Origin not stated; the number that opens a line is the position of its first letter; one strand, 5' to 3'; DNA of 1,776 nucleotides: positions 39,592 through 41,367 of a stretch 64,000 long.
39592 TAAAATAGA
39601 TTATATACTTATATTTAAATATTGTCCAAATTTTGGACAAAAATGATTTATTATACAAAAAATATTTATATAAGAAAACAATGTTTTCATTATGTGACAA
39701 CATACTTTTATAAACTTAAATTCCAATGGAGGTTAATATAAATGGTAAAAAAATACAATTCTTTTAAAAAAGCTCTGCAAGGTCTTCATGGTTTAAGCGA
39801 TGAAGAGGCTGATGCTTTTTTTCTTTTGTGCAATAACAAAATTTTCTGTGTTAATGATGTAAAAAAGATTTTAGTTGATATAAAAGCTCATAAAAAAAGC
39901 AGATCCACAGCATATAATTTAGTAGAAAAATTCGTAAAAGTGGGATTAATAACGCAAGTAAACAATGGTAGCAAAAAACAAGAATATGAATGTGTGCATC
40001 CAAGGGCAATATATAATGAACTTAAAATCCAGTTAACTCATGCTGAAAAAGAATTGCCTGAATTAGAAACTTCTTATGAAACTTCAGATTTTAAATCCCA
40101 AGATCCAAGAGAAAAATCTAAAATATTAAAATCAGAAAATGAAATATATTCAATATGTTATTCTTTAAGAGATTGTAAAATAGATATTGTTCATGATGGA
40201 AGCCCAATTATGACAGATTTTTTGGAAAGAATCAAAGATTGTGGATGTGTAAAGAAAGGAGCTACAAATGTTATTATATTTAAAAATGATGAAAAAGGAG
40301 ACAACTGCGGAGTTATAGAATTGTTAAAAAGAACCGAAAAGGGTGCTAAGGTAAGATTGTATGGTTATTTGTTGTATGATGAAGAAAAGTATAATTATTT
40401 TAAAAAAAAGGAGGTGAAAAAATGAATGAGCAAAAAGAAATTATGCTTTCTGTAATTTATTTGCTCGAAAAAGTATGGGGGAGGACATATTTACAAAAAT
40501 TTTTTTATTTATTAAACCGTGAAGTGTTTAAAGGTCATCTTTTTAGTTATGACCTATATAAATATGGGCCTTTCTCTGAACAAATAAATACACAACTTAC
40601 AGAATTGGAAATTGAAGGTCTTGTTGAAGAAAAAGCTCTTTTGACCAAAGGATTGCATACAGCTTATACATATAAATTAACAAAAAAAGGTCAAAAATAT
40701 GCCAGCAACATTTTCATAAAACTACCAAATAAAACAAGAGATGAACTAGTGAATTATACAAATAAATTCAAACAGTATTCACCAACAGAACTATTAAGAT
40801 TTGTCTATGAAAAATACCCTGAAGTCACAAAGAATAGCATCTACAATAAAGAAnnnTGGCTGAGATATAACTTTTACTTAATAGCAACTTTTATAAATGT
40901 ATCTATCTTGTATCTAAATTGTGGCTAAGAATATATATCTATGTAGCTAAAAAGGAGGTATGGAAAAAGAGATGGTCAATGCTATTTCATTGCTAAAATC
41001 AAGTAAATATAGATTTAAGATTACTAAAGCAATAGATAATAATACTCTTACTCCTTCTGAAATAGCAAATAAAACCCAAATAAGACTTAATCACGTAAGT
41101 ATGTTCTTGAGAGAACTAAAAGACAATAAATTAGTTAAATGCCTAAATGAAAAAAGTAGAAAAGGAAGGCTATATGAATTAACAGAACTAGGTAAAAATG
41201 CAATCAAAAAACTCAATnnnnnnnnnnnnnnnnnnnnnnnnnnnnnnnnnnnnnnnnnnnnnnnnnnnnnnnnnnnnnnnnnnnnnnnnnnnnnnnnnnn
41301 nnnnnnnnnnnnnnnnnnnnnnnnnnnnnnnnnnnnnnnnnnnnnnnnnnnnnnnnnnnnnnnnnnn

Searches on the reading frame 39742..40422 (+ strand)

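Call 10: search_protein_families(library=pfam, proteins=[window:39742-40422:+], max_evalue=0.1)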
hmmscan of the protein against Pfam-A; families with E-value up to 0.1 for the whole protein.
window:39742-40422:+ (227 aa): 3 families
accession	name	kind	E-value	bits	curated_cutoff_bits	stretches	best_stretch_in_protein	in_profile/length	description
PF01978.25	TrmB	-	1.2e-05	25.4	25.6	1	12-87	1-67/68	Sugar-specific transcriptional regulator TrmB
PF01475.25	FUR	-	0.012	16.2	23.1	1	35-86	25-75/121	Ferric uptake regulator family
PF16516.10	CC2-LZ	-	0.055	14.3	35.3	0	77-137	3-65/100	Leucine zipper of domain CC2 of NEMO, NF-kappa-B essential modulator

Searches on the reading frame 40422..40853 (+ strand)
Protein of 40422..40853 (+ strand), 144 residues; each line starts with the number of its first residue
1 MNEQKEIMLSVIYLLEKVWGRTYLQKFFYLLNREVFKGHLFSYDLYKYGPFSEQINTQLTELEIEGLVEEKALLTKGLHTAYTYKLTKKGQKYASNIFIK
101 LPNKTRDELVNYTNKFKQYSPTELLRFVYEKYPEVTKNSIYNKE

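Call 10: search_protein_families(library=pfam, proteins=[window:40422-40853:+], max_evalue=0.1)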
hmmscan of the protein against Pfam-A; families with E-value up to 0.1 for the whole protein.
window:40422-40853:+ (144 aa): 3 families
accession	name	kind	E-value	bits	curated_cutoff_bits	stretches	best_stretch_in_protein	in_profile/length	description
PF14277.12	DUF4364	-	0.0011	19.3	26.9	1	64-118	40-94/162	Domain of unknown function (DUF4364)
PF13274.11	SocA_Panacea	-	0.041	15.2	25.7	1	42-131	24-109/113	Antitoxin SocA-like, Panacea domain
PF15565.11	Imm30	-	0.089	13.4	27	0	3-30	42-69/98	Immunity protein 30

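Call 64: find_homologous_proteins(query=window:40422-40853:+, max_evalue=0.001)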
Query window:40422-40853:+ (144 aa): 27 proteins with E <= 0.001 among 32 candidates.
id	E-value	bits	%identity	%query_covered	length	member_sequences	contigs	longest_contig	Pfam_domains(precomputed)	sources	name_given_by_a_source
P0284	2.5e-87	308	100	100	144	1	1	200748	-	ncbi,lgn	ncbi:MAG: hypothetical protein ABIJ18_04180 [archaeon]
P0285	6.3e-51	190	63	100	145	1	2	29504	-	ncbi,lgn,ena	-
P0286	1.8e-50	189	62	100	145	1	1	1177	PF13274.12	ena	-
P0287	7.0e-50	187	63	97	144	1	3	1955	PF13274.12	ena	-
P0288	1.4e-49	186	63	98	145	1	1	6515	PF13274.12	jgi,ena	-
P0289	6.0e-49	184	61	100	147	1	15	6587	PF13274.12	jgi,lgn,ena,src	-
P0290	3.5e-48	181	62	97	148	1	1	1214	-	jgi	jgi:uncharacterized protein YwgA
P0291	9.7e-48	180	64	99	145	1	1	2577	-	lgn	-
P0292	1.7e-43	166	54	99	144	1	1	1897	-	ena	-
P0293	1.7e-43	166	58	98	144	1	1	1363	-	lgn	-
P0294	3.3e-43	165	54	99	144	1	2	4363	-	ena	-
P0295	1.6e-42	163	55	98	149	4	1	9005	-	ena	-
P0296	8.6e-42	160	54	99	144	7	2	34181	-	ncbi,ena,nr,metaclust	ncbi:hypothetical protein MBGDF03_00084 [Thermoplasmatales archaeon SCGC AB-540-F20]|nr:hypothetical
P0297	9.9e-42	160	49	99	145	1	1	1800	PF13274.12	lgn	-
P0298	2.8e-41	159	54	97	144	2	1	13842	-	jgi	-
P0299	3.0e-38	149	49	99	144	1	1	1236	PF13274.12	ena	-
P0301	8.5e-37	144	47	99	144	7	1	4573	PF13274.12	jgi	jgi:hypothetical protein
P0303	6.1e-34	135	45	99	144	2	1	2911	PF13274.12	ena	-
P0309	1.3e-21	95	44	83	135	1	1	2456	PF13274.12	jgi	jgi:uncharacterized protein YwgA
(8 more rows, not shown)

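Call 68: search_protein_families(library=pfam, alignment_id=A4, max_evalue=0.1)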
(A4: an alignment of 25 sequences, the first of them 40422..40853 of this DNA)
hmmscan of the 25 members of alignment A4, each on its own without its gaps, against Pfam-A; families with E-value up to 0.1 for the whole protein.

A. member 1, window:40422-40853:+ (144 aa): 3 families
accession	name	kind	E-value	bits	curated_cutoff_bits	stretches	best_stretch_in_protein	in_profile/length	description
PF14277.12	DUF4364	-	0.0011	19.3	26.9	1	64-118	40-94/162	Domain of unknown function (DUF4364)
PF13274.11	SocA_Panacea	-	0.041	15.2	25.7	1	42-131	24-109/113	Antitoxin SocA-like, Panacea domain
PF15565.11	Imm30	-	0.089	13.4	27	0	3-30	42-69/98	Immunity protein 30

B. families by the number of members that match (of 25 scanned): 11 families
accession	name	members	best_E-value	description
PF13274.11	SocA_Panacea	25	2.2e-07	Antitoxin SocA-like, Panacea domain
PF14277.12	DUF4364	5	0.0011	Domain of unknown function (DUF4364)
PF07445.17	PriC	3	0.037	Primosomal replication protein priC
PF04458.17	DUF505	2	0.0019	Protein of unknown function (DUF505)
PF13814.12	Replic_Relax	2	0.026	Replication-relaxation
PF17542.7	RP853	1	0.0031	Uncharacterized RP853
PF03551.20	PadR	1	0.006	Transcriptional regulator PadR-like family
PF20288.3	MC2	1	0.011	ABC-three component (ABC-3C) system Middle Component 2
PF18218.6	Spa1_C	1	0.013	Lantibiotic immunity protein Spa1 C-terminal domain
PF01638.23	HxlR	1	0.068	HxlR-like helix-turn-helix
PF15565.11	Imm30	1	0.089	Immunity protein 30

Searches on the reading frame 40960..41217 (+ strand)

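Call 88: search_protein_families(library=pfam, proteins=[window:40960-41217:+], max_evalue=0.001)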
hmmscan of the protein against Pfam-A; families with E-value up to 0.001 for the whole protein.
window:40960-41217:+ (86 aa): 6 families
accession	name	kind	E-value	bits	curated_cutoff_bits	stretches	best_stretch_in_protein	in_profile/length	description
PF08100.18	Dimerisation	-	8.5e-06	25.9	25.6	1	19-80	28-89/93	O-methyltransferase dimerisation domain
PF14947.12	HTH_45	-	3.9e-05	24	25.5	1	19-85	9-69/77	Winged helix-turn-helix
PF25213.1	HVO_A0261_N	-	0.00014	22.1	35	1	8-82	3-71/86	HVO_A0261 N-terminal domain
PF12840.13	HTH_20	-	0.00046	20.6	27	1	14-60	2-49/51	Helix-turn-helix domain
PF22979.2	HTH_69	-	0.0005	20.4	27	1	28-64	25-61/69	Winged helix-turn-helix domain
PF13744.12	HTH_37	-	0.00097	19.3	27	0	14-52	16-54/80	Helix-turn-helix domain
